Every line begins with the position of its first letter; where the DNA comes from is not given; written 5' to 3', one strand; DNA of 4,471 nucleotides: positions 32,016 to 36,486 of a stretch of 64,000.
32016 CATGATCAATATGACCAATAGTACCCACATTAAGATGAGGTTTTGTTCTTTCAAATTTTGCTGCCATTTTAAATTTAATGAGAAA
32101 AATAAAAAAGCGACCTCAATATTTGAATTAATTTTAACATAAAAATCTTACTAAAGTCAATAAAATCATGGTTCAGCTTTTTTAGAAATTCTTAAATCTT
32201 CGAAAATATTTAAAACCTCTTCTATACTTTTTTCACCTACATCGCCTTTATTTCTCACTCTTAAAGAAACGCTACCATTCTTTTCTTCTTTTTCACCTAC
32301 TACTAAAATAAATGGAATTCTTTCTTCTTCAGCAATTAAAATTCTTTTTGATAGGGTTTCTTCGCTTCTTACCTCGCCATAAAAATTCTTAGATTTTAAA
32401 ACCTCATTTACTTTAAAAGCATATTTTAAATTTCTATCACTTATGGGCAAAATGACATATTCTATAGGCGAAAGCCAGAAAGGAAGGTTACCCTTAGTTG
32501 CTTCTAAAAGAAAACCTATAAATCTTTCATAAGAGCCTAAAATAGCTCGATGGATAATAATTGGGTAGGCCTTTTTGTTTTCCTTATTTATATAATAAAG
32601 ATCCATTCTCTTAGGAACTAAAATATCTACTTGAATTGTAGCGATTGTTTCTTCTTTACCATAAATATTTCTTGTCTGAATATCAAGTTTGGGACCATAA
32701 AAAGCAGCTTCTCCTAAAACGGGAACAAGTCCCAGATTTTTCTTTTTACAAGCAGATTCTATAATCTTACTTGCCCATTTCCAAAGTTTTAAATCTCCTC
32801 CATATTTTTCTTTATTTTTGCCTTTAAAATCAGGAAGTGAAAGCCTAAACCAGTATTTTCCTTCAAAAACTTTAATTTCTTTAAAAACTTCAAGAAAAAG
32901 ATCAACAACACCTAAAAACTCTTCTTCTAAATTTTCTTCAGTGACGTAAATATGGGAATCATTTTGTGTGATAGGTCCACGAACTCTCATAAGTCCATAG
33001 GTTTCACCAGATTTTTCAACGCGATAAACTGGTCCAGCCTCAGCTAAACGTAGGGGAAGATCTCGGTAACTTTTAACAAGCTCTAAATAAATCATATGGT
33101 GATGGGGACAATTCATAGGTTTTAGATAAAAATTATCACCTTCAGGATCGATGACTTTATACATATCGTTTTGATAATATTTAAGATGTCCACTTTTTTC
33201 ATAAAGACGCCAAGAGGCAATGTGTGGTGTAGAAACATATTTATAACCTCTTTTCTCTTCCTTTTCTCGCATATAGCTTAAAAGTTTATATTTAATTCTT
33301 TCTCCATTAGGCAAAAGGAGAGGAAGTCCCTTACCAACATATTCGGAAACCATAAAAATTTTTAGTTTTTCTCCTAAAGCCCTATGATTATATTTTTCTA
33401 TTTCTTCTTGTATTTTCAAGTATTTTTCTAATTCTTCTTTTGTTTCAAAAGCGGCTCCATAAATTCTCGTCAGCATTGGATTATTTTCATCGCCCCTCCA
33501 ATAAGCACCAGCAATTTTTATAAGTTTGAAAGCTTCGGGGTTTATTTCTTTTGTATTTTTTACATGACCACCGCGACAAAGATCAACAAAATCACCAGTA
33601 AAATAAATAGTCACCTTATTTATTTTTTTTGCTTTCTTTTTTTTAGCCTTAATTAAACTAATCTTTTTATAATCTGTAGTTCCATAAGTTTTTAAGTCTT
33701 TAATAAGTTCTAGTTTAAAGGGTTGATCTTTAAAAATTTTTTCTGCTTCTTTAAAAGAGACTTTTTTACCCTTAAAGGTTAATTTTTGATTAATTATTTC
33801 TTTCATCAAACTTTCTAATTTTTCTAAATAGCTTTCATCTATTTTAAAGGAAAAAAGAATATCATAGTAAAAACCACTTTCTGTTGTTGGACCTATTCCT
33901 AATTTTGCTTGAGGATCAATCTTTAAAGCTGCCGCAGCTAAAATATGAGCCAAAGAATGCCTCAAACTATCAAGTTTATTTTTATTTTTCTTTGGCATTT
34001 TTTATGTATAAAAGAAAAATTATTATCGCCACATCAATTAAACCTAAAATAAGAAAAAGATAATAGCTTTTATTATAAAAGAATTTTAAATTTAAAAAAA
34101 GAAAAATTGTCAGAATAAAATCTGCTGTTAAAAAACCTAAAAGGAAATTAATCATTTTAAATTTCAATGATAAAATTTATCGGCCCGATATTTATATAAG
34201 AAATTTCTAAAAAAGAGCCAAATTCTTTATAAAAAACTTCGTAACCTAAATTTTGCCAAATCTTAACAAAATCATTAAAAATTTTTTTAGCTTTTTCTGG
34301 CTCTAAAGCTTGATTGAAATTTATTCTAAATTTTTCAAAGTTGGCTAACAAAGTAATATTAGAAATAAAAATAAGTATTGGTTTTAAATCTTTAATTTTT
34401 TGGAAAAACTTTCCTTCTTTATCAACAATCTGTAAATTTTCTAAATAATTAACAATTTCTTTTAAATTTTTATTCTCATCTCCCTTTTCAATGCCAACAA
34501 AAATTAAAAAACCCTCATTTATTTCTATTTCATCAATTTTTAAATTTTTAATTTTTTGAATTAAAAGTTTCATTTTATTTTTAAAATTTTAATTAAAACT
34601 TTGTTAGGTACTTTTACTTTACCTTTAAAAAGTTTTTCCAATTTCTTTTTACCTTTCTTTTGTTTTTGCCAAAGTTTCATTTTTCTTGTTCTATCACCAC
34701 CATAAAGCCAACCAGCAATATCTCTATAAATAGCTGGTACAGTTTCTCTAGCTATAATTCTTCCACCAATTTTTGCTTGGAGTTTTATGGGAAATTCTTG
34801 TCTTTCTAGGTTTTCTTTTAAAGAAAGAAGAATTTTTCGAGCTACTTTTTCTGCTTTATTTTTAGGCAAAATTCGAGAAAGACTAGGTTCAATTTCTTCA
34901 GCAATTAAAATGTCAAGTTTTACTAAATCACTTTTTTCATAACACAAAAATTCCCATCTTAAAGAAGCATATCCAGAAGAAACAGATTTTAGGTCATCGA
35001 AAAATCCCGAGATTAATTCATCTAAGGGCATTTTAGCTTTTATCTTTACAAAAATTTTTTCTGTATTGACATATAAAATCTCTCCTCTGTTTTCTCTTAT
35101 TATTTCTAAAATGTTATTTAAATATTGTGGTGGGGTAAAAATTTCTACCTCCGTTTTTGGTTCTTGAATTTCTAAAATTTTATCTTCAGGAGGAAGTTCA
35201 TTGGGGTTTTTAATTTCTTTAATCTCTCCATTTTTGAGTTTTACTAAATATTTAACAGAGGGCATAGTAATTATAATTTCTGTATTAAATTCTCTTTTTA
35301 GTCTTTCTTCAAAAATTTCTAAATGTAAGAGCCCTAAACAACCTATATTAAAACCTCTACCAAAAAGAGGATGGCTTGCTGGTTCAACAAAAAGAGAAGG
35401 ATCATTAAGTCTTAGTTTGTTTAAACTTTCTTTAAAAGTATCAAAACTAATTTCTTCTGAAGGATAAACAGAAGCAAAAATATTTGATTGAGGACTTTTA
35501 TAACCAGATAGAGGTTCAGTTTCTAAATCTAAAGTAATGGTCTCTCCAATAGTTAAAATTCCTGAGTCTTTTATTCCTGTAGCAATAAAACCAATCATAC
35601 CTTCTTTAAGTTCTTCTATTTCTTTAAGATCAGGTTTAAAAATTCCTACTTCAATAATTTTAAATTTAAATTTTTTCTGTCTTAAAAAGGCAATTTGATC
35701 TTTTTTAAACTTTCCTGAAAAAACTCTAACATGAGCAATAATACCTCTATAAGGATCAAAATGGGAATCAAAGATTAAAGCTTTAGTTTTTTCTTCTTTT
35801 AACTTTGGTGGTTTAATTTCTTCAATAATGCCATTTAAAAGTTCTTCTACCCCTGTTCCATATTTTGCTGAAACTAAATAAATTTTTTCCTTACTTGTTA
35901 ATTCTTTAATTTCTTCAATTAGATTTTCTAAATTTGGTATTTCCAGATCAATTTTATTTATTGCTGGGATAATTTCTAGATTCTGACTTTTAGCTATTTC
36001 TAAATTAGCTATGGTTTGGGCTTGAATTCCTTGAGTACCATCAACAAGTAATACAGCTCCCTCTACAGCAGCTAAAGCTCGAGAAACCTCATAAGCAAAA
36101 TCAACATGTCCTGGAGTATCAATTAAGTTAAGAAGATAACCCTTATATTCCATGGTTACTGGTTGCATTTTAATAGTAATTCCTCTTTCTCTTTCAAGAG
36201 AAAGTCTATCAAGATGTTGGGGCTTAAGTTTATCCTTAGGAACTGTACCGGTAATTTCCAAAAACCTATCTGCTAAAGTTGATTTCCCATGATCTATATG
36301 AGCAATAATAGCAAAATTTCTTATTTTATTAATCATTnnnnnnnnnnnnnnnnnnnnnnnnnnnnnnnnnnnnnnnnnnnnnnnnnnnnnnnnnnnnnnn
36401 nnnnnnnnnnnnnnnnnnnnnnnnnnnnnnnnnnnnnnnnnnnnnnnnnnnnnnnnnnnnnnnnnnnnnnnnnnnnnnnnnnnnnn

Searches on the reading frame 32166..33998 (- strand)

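Call 8: search_protein_families(library=pfam, proteins=[window:32166-33998:-], max_evalue=0.001)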
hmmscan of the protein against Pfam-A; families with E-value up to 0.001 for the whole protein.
window:32166-33998:- (610 aa): 3 families
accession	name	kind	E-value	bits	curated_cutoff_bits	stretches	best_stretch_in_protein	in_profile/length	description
PF00587.30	tRNA-synt_2b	-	8.8e-38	130.6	29.3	1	280-499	1-177/179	tRNA synthetase class II core domain (G, H, P, S and T)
PF03129.25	HGTP_anticodon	-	8.2e-16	58.4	21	1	515-600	3-92/94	Anticodon binding domain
PF07973.19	tRNA_SAD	-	6.4e-15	55.3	24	1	129-180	1-44/44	Threonyl and Alanyl tRNA synthetase second additional domain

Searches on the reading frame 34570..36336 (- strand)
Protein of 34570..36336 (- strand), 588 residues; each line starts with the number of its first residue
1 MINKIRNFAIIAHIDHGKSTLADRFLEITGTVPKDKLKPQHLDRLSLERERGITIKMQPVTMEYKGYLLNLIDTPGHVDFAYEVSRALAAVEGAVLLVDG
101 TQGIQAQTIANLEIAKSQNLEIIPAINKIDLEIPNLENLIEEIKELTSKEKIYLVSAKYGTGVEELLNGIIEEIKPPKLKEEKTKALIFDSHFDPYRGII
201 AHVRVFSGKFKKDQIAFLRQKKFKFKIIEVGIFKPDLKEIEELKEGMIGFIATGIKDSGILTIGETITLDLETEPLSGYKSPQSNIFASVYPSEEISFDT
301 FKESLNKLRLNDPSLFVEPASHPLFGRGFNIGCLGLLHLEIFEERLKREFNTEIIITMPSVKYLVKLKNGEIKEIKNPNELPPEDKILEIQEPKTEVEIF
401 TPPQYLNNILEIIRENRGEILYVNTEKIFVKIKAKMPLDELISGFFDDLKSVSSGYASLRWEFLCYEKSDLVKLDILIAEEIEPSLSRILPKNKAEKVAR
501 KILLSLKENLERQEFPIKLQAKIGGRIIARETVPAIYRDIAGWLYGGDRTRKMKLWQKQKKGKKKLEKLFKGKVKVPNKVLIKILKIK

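Call 8: search_protein_families(library=pfam, proteins=[window:34570-36336:-], max_evalue=0.001)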
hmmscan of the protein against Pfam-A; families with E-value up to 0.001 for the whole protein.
window:34570-36336:- (588 aa): 7 families
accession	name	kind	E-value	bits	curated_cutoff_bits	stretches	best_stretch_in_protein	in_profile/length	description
PF00009.33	GTP_EFTU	-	1.5e-53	181.6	26.5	1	4-175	2-187/188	Elongation factor Tu GTP binding domain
PF06421.17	LepA_C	-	2.4e-29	102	29.7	1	485-586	8-107/107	GTP-binding protein LepA C-terminus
PF00679.30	EFG_C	-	7.2e-18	64.8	27.9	1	390-475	2-87/89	Elongation factor G C-terminus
PF22042.2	EF-G_D2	-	2.1e-07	31.4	27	1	184-267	2-81/84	Elongation factor G domain 2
PF14492.12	EFG_III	-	3.7e-06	27.4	27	1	282-356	2-73/75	Elongation Factor G, domain III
PF03144.31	GTP_EFTU_D2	-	2e-05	25.4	30.3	1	198-268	1-73/73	Elongation factor Tu domain 2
PF01926.29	MMR_HSR1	-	4.6e-05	24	21.9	1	13-128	7-113/113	50S ribosome-binding GTPase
